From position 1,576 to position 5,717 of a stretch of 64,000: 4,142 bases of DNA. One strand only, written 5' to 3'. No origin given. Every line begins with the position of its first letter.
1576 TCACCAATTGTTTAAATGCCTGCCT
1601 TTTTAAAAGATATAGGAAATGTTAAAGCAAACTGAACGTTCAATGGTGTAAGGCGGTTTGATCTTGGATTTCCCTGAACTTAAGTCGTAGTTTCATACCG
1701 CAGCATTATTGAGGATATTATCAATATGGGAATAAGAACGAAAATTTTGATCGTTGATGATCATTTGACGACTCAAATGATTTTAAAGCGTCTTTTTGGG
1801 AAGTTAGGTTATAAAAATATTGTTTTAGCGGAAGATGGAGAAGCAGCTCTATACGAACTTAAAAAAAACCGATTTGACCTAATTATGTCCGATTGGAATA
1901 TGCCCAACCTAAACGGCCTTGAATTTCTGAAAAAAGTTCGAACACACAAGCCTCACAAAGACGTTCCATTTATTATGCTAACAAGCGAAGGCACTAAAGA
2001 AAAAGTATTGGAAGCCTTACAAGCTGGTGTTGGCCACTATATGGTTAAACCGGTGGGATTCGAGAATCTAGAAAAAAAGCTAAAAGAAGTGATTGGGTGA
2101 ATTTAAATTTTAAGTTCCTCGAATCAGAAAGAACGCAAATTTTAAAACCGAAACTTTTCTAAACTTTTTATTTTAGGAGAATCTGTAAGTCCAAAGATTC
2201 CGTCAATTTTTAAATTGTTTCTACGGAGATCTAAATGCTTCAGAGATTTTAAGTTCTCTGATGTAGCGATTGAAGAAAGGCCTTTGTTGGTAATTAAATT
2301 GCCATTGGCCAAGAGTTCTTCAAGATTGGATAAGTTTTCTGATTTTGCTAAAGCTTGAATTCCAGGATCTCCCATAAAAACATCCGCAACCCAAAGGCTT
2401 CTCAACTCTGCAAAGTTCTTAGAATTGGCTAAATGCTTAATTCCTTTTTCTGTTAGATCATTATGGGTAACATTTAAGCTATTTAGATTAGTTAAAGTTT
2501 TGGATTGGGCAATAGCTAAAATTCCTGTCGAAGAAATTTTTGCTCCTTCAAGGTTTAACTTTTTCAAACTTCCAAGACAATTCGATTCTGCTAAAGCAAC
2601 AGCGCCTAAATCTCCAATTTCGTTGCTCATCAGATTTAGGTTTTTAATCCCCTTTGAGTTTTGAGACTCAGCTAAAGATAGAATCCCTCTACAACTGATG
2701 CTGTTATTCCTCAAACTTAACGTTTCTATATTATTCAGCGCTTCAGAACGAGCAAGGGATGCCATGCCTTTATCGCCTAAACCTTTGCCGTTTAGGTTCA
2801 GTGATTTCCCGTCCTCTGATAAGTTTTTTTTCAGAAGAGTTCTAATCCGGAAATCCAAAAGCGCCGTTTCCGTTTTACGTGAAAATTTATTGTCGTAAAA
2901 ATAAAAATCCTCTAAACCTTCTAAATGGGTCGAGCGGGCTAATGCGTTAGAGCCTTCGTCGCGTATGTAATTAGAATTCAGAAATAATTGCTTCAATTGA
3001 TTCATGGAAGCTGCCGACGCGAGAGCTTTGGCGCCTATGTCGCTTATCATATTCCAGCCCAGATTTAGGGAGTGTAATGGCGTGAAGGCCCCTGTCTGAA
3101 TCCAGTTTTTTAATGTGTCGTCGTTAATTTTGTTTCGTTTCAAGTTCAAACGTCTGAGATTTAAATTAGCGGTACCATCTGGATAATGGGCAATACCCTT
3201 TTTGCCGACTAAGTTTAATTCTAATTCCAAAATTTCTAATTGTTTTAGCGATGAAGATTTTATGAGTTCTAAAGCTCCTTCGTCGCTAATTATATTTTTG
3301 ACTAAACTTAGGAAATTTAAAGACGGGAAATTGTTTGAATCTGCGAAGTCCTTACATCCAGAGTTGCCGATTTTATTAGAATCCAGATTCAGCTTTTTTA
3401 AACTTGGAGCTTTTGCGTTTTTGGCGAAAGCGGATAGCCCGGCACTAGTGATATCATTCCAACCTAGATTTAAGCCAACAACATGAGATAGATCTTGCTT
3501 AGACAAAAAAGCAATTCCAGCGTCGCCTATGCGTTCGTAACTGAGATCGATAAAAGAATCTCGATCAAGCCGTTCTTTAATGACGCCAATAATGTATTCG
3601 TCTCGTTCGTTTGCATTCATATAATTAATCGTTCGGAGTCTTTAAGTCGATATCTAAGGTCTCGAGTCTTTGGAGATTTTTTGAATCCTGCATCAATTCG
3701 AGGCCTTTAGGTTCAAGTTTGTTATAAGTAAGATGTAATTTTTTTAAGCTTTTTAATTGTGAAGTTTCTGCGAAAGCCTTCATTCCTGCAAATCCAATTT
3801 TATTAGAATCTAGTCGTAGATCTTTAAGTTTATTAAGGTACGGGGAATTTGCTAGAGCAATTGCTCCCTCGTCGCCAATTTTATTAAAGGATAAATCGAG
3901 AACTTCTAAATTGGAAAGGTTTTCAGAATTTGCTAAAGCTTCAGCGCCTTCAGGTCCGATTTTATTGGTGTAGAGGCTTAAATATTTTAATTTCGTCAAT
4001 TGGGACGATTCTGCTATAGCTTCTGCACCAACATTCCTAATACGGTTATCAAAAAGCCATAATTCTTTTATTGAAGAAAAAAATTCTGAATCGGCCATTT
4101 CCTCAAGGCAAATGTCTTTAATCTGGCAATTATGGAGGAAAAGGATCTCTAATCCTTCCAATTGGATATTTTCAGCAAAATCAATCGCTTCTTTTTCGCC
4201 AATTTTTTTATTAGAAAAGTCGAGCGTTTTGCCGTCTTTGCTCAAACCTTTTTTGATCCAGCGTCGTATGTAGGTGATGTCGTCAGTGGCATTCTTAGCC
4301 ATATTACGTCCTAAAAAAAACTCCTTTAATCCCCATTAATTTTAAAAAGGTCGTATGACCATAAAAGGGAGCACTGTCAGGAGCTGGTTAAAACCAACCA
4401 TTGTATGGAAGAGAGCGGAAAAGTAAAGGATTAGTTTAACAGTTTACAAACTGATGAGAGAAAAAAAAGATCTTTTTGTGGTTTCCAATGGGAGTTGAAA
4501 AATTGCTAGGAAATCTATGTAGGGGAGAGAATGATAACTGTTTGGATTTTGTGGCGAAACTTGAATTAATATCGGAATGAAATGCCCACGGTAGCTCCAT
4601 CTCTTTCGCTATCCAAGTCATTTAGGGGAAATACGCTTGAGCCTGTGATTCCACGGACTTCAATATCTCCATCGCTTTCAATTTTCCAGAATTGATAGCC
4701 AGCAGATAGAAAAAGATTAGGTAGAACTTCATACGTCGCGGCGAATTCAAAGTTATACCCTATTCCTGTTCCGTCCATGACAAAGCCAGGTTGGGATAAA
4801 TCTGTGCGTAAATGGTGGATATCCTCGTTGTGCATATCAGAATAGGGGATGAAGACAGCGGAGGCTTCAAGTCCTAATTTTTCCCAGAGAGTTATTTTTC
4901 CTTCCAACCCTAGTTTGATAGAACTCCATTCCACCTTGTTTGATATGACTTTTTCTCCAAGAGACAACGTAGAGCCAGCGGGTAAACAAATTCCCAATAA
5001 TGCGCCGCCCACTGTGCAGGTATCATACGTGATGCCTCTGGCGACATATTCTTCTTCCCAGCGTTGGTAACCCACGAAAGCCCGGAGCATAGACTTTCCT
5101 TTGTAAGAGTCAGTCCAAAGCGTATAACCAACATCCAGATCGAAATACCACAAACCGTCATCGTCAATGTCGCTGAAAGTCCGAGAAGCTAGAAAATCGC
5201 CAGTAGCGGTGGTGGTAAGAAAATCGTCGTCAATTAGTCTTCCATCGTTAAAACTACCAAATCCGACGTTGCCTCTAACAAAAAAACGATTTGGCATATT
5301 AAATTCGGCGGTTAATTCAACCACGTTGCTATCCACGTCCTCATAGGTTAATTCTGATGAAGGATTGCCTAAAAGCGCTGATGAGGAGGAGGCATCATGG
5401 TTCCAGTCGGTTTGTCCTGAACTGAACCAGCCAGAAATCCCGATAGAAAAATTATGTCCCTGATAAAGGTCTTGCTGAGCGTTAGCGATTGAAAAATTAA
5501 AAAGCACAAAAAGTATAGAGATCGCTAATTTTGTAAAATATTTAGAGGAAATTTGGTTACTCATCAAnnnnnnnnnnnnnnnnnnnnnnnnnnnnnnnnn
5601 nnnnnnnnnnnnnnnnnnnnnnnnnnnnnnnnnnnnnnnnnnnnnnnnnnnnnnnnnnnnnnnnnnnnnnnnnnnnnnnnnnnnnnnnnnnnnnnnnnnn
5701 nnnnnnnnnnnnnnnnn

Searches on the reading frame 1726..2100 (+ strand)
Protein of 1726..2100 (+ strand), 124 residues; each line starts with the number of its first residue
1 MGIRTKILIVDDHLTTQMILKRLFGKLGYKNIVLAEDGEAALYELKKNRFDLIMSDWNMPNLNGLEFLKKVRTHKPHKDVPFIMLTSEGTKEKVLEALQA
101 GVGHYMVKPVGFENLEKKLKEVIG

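Call 49: search_protein_families(library=pfam, proteins=[window:1726-2100:+], max_evalue=0.001)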
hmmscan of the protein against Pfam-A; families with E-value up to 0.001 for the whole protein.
window:1726-2100:+ (124 aa): 1 family
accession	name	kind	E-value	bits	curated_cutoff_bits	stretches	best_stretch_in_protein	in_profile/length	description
PF00072.30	Response_reg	-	5.5e-29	101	30.2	1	7-119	1-110/111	Response regulator receiver domain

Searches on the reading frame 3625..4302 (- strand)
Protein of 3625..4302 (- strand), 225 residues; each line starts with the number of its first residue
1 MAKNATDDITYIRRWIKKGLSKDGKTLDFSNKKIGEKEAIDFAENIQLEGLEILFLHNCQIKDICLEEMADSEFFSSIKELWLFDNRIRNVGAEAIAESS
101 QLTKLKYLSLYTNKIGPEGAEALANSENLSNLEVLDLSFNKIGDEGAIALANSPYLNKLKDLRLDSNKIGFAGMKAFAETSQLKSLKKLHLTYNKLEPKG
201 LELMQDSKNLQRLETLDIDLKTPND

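Call 49: search_protein_families(library=pfam, proteins=[window:3625-4302:-], max_evalue=0.001)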
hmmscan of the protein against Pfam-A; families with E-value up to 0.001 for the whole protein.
window:3625-4302:- (225 aa): 7 families
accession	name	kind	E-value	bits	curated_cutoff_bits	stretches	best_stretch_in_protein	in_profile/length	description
PF13516.12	LRR_6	-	2.7e-26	89.9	23.4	1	130-151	3-24/24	Leucine Rich repeat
PF12799.13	LRR_4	-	2.8e-16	59.6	27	2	77-115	2-36/44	Leucine Rich repeats (2 copies)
PF00560.39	LRR_1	-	8.7e-13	46.2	20.6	0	131-148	1-18/23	Leucine Rich Repeat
PF13855.12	LRR_8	-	7.6e-10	38.9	27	1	158-213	2-54/61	Leucine rich repeat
PF23598.1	LRR_14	-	1.2e-06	28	40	1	75-214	113-245/353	Leucine-rich repeat region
PF14580.12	LRR_9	-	8.4e-06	25.9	30.5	0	134-215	46-120/175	Leucine-rich repeat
PF07723.19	LRR_2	-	7.4e-05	23.7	20.9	0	185-196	1-12/26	Leucine Rich Repeat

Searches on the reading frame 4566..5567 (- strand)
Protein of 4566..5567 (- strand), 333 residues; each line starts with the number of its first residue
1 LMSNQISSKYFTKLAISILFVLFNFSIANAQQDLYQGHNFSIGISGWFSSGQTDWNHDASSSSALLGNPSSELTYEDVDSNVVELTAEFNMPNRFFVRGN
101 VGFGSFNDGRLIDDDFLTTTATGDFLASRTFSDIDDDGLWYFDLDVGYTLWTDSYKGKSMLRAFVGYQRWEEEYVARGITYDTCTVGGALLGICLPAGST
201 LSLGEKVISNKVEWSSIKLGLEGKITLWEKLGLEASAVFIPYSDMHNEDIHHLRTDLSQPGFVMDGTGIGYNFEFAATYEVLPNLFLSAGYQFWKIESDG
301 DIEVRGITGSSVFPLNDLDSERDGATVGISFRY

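Call 49: search_protein_families(library=pfam, proteins=[window:4566-5567:-], max_evalue=0.001)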
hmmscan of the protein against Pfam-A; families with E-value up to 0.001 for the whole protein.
window:4566-5567:- (333 aa): 1 family
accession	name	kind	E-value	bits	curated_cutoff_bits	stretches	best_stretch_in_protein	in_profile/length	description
PF17251.8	Pom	-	1.2e-07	31.8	22.4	1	54-295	12-244/285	Protochlamydia outer membrane protein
